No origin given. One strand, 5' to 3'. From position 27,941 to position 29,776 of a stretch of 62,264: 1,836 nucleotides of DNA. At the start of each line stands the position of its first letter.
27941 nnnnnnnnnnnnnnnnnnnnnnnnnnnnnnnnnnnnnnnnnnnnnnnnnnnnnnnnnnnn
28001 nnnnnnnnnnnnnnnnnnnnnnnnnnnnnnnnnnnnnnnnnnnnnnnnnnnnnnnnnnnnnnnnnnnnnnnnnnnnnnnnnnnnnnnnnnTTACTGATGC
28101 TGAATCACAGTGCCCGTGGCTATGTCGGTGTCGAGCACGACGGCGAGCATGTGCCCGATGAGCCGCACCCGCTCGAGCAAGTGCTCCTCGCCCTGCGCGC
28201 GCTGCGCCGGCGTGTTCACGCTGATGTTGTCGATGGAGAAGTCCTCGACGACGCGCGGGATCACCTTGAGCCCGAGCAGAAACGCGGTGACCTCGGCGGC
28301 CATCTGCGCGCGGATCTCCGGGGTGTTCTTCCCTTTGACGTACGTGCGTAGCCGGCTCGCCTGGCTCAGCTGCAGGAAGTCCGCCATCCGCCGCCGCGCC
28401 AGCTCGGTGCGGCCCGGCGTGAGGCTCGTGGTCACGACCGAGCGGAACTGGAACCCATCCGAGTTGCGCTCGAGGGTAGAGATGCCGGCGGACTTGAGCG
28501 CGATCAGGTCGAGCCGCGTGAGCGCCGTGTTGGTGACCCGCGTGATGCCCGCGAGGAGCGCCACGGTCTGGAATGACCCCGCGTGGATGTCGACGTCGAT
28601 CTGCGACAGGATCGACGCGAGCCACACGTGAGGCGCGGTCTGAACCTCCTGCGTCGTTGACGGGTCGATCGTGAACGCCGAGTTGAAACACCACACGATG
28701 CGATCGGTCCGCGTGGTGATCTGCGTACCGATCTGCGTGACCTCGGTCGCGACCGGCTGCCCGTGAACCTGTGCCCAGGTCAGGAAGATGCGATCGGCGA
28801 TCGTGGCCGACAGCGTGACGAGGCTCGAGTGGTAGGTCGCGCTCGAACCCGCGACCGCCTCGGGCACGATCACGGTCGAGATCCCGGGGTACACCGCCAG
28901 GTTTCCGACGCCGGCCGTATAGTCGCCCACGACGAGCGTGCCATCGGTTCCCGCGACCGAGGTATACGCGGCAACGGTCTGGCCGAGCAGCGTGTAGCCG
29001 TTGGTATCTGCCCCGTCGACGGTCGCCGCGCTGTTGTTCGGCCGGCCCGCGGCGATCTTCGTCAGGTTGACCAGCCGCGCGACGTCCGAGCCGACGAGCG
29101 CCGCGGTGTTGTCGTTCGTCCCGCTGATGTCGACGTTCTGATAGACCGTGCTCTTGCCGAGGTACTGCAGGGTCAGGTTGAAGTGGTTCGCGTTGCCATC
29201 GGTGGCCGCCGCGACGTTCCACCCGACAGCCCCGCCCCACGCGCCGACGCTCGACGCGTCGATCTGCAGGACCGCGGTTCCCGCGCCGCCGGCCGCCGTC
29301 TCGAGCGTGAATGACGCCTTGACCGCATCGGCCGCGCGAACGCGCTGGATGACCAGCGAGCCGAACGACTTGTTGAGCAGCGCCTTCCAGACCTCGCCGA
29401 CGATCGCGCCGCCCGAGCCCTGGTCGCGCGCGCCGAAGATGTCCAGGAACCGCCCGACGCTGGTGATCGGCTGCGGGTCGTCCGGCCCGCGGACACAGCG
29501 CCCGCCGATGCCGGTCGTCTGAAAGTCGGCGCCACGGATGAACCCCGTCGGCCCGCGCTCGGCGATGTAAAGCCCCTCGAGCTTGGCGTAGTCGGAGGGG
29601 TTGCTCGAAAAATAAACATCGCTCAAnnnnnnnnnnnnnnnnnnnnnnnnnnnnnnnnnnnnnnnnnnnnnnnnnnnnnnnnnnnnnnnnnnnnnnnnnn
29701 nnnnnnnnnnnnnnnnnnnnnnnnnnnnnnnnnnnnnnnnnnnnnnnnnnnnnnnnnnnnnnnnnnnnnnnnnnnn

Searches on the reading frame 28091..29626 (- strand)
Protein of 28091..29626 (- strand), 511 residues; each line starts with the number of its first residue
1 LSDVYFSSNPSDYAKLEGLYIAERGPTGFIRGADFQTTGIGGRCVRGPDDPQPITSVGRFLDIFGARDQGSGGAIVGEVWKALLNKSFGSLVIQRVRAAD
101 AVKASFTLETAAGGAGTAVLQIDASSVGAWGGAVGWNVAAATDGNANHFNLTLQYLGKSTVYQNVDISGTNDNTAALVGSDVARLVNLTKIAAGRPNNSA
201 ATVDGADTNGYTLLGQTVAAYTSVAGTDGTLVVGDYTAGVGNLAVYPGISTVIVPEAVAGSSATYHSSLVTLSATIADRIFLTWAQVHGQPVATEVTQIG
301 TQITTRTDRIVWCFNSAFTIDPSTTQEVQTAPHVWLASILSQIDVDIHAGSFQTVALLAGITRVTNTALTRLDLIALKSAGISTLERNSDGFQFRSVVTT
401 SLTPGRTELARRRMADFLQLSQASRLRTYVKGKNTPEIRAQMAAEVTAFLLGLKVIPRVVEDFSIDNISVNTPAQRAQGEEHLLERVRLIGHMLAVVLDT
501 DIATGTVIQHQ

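Call 39: search_dna_similar(query=window:28091-29626:-, collection=phages, mode=protein, max_rows=12)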
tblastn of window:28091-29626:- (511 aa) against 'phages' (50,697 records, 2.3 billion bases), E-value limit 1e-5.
No match.
